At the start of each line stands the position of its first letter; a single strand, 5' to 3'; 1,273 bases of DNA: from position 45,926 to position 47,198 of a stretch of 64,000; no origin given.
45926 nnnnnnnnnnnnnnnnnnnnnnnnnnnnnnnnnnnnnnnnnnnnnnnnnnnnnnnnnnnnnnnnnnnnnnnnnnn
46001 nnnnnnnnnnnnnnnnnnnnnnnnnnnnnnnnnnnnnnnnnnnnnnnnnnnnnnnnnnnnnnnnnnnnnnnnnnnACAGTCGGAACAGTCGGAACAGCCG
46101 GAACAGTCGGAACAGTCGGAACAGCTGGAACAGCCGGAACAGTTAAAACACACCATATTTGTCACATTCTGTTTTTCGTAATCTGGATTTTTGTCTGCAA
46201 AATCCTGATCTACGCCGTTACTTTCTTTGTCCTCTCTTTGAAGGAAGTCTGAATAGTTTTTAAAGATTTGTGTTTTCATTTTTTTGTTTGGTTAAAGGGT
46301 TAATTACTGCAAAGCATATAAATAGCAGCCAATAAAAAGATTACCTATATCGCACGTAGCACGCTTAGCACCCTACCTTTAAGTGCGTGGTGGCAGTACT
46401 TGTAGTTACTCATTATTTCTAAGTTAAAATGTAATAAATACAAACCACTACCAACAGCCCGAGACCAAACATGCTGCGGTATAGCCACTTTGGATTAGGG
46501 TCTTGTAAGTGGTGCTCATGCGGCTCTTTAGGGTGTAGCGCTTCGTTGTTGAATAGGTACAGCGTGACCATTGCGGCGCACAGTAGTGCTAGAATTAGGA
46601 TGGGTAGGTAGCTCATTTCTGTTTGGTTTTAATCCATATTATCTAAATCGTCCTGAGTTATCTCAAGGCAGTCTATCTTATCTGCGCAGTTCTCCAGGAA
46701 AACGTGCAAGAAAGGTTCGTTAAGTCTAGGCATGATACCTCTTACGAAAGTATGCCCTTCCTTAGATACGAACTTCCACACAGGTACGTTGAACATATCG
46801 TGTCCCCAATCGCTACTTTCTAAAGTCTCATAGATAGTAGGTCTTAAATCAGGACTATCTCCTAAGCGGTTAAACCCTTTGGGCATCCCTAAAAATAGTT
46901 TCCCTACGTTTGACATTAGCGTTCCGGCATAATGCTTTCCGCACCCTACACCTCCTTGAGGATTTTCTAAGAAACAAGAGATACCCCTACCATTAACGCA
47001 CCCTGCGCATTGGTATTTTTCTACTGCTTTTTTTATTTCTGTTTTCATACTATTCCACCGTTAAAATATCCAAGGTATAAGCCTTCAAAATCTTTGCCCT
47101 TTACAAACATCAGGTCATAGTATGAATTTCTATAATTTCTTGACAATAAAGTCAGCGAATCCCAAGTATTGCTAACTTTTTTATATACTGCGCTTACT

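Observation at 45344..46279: Protein built from about 50 tandem Cys-Ser-X tripeptides encoded by a 9-bp repeat array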

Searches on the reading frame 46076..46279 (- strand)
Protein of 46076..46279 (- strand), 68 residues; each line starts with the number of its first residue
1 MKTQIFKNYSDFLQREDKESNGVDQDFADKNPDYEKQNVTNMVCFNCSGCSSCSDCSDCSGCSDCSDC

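Call 74: search_dna_similar(query=window:46076-46279:-, collection=phages, mode=protein, max_evalue=0.01, max_rows=40)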
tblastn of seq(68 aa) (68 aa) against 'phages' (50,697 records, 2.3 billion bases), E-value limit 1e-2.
Records with a match: 4; places in all: 4; records where one place covers at least 80% of the query: 0.
Best place of each record, by identity: 60-80% 1; <60% 3.
By first word of the organism name: Vibrio 3; Flavobacterium 1.
By host as written in the record: Vibrio breoganii 3; Flavobacterium sp. B183 1.
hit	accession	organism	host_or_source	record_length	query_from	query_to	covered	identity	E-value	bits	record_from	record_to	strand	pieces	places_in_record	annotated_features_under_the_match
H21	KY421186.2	Flavobacterium phage FL-1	Flavobacterium sp. B183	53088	1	46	68%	60.9%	1e-10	60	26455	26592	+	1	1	hypothetical protein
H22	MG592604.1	Vibrio phage 1.238.B._10N.261.52.F10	Vibrio breoganii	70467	1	46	68%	56.5%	2e-10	59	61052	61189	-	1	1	insect antifreeze protein | hypothetical protein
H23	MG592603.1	Vibrio phage 1.238.A._10N.261.52.F10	Vibrio breoganii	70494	1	46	68%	56.5%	2e-10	59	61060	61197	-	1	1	insect antifreeze protein | hypothetical protein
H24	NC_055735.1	Vibrio phage 1.238.A._10N.261.52.F10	Vibrio breoganii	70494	1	46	68%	56.5%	2e-10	59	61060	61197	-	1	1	insect antifreeze protein | hypothetical protein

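Call 77: get_annotated_region(hit=H24, flank=5000)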
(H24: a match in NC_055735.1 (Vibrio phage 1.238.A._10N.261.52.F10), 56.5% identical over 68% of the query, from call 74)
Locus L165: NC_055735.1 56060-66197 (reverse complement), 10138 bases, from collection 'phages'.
description: Vibrio phage 1.238.A._10N.261.52.F10, partial genome.
organism: Vibrio phage 1.238.A._10N.261.52.F10 (NCBI taxid 1881231)
taxonomy: Viruses; Duplodnaviria; Heunggongvirae; Uroviricota; Caudoviricetes; Schitoviridae; Pariacacavirus; Pariacacavirus 1238A
host: Vibrio breoganii; source: iron chloride precipitation of 0.2um-filtered seawater, resuspended in oxalate solution; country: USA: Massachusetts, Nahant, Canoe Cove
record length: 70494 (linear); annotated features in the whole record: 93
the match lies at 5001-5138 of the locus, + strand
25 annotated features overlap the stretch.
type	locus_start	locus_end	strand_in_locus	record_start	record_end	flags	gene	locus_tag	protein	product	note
CDS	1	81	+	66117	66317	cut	-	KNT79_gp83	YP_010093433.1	hypothetical protein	NVP1238A_83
CDS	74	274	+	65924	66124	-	-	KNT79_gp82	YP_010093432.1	hypothetical protein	NVP1238A_82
CDS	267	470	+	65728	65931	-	-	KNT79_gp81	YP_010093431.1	hypothetical protein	NVP1238A_81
CDS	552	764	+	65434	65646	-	-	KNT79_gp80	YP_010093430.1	hypothetical protein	NVP1238A_80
CDS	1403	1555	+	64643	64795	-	-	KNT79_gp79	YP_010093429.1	hypothetical protein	NVP1238A_79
CDS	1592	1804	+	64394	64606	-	-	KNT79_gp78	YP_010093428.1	hypothetical protein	NVP1238A_78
CDS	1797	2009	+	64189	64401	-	-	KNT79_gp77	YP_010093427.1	hypothetical protein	NVP1238A_77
CDS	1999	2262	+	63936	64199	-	-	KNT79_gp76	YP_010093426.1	hypothetical protein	NVP1238A_76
CDS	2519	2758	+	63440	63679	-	-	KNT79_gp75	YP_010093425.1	coil containing protein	NVP1238A_75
CDS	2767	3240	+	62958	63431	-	-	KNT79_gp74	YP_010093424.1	hypothetical protein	NVP1238A_74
CDS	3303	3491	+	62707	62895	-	-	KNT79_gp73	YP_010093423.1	hypothetical protein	NVP1238A_73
CDS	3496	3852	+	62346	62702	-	-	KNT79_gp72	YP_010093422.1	DNA binding HTH domain protein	NVP1238A_72; InterPro:IPR002197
CDS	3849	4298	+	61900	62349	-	-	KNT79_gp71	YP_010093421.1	hypothetical protein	NVP1238A_71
CDS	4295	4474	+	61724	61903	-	-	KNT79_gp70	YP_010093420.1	hypothetical protein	NVP1238A_70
CDS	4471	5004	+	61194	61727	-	-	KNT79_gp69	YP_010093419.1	hypothetical protein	NVP1238A_69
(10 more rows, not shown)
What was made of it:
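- Closest known: Tenebrio molitor antifreeze beta-helix. Same: A relative is annotated 'insect antifreeze protein' (call 77).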

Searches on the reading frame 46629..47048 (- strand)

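Call 4: search_protein_families(library=pfam, proteins=[window:46629-47048:-], max_evalue=1)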
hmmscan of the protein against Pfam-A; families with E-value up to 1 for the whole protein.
window:46629-47048:- (139 aa): 1 family
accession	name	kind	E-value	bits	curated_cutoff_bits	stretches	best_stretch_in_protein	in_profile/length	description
PF05417.16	Peptidase_C41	-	0.036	14.3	27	1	2-39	29-66/161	Hepatitis E cysteine protease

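Call 5: search_protein_families(library=phrogs, proteins=[window:46629-47048:-], max_evalue=0.1)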
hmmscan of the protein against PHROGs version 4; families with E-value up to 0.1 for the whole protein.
window:46629-47048:- (139 aa): 0 families

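Call 25: search_protein_families(library=ncbifam, proteins=[window:46629-47048:-], max_evalue=1)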
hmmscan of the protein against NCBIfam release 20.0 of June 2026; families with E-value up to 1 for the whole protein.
window:46629-47048:- (139 aa): 0 families

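Call 26: search_protein_families(library=padloc, proteins=[window:46629-47048:-], max_evalue=1)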
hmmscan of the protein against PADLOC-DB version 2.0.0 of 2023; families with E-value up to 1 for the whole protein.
window:46629-47048:- (139 aa): 0 families

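Call 54: search_protein_families(library=phrogs, proteins=[window:46629-47048:-], max_evalue=0.00001)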
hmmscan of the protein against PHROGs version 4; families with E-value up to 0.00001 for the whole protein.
window:46629-47048:- (139 aa): 0 families
